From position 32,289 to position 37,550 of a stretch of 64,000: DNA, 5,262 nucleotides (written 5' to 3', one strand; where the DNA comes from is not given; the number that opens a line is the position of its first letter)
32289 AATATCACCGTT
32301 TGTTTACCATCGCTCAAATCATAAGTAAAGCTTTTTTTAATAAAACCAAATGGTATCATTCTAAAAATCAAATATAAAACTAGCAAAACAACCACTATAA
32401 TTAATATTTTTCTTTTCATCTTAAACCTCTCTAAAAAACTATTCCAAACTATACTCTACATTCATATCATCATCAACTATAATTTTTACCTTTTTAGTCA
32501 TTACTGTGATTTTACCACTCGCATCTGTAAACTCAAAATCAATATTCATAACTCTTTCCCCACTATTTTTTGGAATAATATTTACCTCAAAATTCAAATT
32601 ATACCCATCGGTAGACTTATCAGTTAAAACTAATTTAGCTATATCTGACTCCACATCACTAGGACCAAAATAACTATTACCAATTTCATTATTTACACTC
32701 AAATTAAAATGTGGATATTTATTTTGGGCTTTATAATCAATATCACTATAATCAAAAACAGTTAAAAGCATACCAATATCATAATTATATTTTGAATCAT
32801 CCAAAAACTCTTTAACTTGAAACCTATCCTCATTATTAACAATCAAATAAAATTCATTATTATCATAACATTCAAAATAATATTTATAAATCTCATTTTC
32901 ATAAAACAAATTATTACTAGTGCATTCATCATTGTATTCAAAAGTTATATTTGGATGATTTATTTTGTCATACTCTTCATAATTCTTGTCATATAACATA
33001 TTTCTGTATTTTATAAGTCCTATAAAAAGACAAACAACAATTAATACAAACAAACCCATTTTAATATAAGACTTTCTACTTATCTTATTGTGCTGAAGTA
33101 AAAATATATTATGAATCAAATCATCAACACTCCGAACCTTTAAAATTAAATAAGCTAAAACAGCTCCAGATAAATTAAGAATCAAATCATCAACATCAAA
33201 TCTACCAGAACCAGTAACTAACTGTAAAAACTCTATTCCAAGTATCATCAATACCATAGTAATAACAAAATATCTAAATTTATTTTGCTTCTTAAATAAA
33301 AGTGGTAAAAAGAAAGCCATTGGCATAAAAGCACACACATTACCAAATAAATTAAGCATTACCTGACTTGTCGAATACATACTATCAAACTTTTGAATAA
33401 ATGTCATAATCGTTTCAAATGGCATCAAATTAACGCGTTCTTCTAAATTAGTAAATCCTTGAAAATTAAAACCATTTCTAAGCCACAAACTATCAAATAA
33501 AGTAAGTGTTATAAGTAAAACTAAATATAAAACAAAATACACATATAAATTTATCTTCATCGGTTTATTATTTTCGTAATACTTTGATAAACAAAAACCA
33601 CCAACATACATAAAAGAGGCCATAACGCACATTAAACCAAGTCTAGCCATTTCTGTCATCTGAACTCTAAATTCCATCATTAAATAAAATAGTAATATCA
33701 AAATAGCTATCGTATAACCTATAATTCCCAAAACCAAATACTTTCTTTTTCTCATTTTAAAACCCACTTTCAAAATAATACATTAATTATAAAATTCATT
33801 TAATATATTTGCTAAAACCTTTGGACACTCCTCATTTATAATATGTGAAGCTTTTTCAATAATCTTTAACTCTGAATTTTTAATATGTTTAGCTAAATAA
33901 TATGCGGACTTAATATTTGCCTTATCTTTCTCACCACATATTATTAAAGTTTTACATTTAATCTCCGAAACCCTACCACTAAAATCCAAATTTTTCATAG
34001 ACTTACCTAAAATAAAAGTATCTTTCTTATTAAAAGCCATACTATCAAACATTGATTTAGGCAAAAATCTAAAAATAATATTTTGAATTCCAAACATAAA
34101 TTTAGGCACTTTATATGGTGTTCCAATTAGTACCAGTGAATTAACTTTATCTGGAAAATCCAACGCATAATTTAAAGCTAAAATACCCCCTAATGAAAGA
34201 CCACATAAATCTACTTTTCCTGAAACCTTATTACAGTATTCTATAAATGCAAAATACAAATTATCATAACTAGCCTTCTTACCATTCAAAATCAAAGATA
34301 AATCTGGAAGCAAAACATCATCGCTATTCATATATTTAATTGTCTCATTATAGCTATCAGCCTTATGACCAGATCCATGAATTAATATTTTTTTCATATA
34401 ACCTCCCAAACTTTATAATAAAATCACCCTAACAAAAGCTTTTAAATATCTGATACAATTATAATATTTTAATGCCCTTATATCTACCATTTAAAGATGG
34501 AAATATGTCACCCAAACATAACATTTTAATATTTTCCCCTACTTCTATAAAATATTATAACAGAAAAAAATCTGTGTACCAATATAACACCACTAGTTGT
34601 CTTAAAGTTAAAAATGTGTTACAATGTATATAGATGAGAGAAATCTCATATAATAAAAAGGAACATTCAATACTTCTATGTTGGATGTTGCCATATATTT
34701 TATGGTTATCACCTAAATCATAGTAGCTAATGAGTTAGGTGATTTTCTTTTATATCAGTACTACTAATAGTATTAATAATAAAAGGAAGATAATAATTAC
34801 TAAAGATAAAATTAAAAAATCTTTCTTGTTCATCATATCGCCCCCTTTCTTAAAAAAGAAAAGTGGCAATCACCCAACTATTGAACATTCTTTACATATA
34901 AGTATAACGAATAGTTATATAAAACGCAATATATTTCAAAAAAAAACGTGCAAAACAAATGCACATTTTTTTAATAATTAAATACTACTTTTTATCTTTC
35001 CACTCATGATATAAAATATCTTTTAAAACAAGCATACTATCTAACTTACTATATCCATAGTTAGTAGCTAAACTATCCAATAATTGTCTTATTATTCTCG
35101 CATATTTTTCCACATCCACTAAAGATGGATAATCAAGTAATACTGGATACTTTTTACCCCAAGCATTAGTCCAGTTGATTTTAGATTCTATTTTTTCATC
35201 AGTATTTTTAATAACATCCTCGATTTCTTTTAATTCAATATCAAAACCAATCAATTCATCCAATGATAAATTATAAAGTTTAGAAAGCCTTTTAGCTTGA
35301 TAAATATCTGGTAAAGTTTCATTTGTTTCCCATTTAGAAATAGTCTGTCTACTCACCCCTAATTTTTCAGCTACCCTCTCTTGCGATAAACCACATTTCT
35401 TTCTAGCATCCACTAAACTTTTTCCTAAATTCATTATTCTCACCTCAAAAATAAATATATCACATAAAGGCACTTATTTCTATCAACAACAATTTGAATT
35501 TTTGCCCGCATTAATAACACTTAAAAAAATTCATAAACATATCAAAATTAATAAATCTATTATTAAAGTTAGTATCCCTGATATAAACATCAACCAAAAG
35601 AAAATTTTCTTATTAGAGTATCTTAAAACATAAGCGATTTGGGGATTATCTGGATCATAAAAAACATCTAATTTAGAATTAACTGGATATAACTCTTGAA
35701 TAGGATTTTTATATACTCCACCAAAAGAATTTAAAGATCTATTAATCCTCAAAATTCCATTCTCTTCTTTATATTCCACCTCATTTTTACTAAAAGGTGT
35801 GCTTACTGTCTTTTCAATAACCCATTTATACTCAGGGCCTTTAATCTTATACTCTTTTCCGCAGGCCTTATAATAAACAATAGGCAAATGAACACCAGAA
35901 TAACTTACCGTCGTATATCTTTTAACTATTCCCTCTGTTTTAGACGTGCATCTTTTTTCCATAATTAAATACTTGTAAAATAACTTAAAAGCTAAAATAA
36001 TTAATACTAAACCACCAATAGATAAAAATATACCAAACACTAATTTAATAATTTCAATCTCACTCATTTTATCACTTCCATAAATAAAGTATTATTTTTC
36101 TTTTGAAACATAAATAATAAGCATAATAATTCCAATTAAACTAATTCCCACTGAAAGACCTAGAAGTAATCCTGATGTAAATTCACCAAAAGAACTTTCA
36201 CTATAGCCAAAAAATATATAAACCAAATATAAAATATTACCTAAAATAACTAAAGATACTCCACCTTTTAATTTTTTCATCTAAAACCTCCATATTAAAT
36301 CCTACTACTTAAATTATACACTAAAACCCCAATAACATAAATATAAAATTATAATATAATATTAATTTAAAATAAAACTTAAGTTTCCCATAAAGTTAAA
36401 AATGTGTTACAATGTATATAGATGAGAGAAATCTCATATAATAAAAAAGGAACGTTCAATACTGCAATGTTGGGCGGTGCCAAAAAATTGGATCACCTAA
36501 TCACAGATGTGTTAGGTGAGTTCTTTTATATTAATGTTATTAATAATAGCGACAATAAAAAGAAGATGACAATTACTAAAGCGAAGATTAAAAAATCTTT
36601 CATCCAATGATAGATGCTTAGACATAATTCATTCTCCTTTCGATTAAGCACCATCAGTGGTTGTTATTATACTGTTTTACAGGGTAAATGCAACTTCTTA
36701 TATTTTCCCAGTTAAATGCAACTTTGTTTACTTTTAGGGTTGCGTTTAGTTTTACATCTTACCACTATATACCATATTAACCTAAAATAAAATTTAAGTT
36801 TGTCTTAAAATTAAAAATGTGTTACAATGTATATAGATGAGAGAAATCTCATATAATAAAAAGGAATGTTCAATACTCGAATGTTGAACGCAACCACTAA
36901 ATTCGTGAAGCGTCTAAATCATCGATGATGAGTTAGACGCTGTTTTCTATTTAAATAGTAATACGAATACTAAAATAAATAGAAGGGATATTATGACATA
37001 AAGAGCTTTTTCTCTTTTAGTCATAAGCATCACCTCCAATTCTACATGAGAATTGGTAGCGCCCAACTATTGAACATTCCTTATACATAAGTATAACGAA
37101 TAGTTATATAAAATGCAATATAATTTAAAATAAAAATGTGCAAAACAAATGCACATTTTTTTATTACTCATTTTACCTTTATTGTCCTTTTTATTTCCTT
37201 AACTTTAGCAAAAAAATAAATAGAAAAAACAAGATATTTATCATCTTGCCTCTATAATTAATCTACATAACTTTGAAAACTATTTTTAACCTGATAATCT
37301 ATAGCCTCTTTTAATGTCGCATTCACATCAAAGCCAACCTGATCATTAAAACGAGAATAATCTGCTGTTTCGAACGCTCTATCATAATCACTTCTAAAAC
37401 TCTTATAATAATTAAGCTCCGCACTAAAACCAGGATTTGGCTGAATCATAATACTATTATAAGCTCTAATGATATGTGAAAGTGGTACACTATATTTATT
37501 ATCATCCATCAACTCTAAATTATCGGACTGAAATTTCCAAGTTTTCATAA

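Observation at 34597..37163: Three copies of a type I toxin-antitoxin-like module sharing one highly conserved sRNA promoter and 5' domain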

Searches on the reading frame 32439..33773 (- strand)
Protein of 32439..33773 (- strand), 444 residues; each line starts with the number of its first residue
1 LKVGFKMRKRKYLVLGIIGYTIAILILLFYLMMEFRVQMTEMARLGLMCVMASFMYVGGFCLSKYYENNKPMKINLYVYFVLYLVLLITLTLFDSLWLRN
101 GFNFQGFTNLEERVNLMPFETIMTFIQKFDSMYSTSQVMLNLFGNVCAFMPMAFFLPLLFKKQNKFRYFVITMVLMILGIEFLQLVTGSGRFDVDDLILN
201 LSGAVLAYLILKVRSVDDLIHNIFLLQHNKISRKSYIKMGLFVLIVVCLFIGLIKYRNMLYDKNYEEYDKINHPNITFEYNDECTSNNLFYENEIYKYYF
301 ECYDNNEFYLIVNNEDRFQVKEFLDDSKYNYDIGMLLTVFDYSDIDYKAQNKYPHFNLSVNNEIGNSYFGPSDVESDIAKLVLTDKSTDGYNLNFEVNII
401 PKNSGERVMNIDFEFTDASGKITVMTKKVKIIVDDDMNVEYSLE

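Call 59: search_protein_families(library=pfam, proteins=[window:32439-33773:-], max_evalue=0.001)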
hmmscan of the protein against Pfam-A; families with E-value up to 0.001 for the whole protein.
window:32439-33773:- (444 aa): 1 family
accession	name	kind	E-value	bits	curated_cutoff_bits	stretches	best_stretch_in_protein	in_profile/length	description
PF04892.17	VanZ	-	1.2e-24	87.7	30.1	1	80-213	1-124/126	VanZ like family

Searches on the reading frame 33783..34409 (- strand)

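Call 59: search_protein_families(library=pfam, proteins=[window:33783-34409:-], max_evalue=0.001)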
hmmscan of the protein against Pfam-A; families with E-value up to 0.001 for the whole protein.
window:33783-34409:- (208 aa): 4 families
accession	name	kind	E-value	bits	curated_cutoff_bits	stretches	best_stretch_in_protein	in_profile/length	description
PF00561.26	Abhydrolase_1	-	2.5e-13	50.7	25.8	1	64-125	69-128/245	alpha/beta hydrolase fold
PF12146.15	Hydrolase_4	-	6.3e-09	35.9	27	1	65-119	77-133/239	Serine aminopeptidase, S33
PF12697.13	Abhydrolase_6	-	1.1e-07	33.2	26.3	1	8-200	2-215/217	Alpha/beta hydrolase family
PF08840.17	BAAT_C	-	9.9e-06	26.2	20.9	1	57-191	14-160/210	BAAT / Acyl-CoA thioester hydrolase C terminal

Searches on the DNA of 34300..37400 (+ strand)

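Call 4: search_rna_families(source=window, start=34300, end=37400, threshold=evalue, max_evalue=10, show_alignments=3)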
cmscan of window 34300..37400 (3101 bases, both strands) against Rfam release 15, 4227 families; matches with E-value up to 10: 10.
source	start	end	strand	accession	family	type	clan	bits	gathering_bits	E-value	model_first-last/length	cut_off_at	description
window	34305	34356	-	RF01277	snoU54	Gene; snRNA; snoRNA; CD-box;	CL00008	23.5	35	0.1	1-67/67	no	Small nucleolar RNA U54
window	36953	37036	-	RF04348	Plastid-psbM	Cis-reg;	-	22.9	52.7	4.8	1-79/79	no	Plastid-psbM 3UTR RNA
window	37129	37182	+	RF02420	Bp1_162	Gene; sRNA;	-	20.8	50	2.8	1-100/100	no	Burkholderia sRNA Bp1_Cand612_SIPHT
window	35155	35213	-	RF01212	sn2524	Gene; snRNA; snoRNA; CD-box;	-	20.1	44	8.4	1-109/109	no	Small nucleolar RNA sn2524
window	37091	37161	+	RF02057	STnc40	Gene; sRNA;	-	19.8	45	4.3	1-70/70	no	Salmonella enterica sRNA STnc40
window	35679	35752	-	RF00105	SNORD115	Gene; snRNA; snoRNA; CD-box;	-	19.1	39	4.2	1-82/82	no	Small nucleolar RNA SNORD115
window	34941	34971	-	RF03523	mir-4703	Gene; miRNA;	-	19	88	2.2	15-45/61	no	mir-4703 microRNA precursor family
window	34302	34362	-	RF00332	snoZ266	Gene; snRNA; snoRNA; CD-box;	-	18.9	43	6.2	1-90/90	no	Small nucleolar RNA Z266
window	37129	37165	-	RF03523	mir-4703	Gene; miRNA;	-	17.9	88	4.5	10-50/61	no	mir-4703 microRNA precursor family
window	36937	37077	-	RF02577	tsr24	Gene; sRNA;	-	14.3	50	4.7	1-238/238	no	S. aureus tsr24 small RNA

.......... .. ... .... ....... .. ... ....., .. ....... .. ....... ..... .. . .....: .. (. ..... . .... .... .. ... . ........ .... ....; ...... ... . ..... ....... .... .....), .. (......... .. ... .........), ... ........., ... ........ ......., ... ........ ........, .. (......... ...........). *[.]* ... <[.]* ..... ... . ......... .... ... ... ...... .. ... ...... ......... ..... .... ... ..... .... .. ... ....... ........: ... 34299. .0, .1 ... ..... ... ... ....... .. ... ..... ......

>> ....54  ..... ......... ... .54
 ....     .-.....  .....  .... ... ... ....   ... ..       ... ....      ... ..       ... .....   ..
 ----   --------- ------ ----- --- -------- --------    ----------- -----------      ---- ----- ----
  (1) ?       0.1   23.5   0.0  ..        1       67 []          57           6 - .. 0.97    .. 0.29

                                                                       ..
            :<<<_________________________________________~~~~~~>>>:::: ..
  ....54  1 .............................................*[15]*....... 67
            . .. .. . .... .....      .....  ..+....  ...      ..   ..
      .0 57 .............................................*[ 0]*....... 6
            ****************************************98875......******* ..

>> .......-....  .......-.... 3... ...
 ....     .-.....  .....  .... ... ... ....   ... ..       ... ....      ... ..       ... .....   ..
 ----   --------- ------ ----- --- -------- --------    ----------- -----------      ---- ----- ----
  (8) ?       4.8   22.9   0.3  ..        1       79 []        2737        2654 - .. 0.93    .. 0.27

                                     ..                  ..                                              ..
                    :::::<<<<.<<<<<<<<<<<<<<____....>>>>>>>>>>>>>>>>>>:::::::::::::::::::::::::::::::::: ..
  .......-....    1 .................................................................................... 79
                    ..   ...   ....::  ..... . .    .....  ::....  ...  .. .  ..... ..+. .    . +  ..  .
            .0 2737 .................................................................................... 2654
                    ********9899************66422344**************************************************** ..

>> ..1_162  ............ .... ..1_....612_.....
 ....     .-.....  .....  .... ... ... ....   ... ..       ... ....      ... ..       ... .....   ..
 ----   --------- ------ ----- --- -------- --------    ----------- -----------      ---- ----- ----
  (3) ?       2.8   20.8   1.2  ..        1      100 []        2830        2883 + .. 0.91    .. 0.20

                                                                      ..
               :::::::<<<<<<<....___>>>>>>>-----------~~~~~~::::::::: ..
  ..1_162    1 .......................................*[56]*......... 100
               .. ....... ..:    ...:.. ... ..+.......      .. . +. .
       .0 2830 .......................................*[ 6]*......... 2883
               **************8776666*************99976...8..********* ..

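Call 8: search_dna_similar(query=window:34590-34980:+, collection=plasmids, mode=distant, max_evalue=0.01)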
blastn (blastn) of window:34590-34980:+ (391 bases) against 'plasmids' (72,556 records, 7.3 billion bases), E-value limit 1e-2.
No match.

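Call 9: search_dna_similar(query=window:34590-34980:+, collection=phages, mode=distant, max_evalue=0.01)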
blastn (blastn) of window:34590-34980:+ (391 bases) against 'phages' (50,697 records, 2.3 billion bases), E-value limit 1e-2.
No match.

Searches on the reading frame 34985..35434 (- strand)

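Call 59: search_protein_families(library=pfam, proteins=[window:34985-35434:-], max_evalue=0.001)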
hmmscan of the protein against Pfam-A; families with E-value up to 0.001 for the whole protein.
window:34985-35434:- (149 aa): 8 families
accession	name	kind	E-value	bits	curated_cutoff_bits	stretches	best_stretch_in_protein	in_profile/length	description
PF01381.28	HTH_3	-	3.9e-18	65.7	23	1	9-61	3-55/55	Helix-turn-helix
PF13560.12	HTH_31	-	3.5e-10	40.5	27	1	4-60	3-60/64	Helix-turn-helix domain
PF12844.13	HTH_19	-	8.1e-10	38.9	30.2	1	6-62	3-59/64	Helix-turn-helix domain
PF13384.12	HTH_23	-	2.2e-05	24.6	24.6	1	11-35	14-37/50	Homeodomain-like domain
PF04545.22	Sigma70_r4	-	0.00033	20.5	24.1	1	9-36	14-41/50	Sigma-70, region 4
PF07022.19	Phage_CI_repr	-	0.00048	20.9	22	1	17-62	13-58/65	Bacteriophage CI repressor helix-turn-helix domain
PF15943.11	YdaS_toxin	-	0.00052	20.2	30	0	10-38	4-32/65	Bacterial toxin YdaS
PF13443.12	HTH_26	-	0.00081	20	22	0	15-64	10-60/63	Cro/C1-type HTH DNA-binding domain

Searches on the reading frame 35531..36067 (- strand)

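Call 59: search_protein_families(library=pfam, proteins=[window:35531-36067:-], max_evalue=0.001)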
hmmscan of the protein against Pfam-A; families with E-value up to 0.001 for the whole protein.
window:35531-36067:- (178 aa): 1 family
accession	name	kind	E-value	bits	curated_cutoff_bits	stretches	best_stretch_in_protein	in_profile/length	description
PF12158.14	DUF3592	-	0.00018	22.5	25.3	0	123-149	55-81/84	Domain of unknown function (DUF3592)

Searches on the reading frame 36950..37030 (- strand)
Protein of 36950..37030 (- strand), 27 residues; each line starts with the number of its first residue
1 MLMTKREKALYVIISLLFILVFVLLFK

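Call 33: search_protein_families(library=ncbifam, proteins=[window:36950-37024:-], max_evalue=10)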
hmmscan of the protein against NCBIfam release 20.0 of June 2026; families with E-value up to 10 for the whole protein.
seq(25 aa): 0 families

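Call 34: search_protein_families(library=pfam, proteins=[window:36950-37024:-], max_evalue=10)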
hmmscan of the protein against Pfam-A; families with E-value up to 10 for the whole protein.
seq(25 aa): 1 family
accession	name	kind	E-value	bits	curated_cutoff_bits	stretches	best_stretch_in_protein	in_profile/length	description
PF04790.18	Sarcoglycan_1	-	0.36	10.5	32.5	1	3-23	7-27/259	Sarcoglycan complex subunit protein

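Call 68: search_dna_similar(query=window:36950-37030:-, collection=plasmids, mode=protein, max_evalue=10, max_rows=10)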
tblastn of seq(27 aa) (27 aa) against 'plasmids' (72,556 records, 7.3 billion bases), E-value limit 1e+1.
No match.
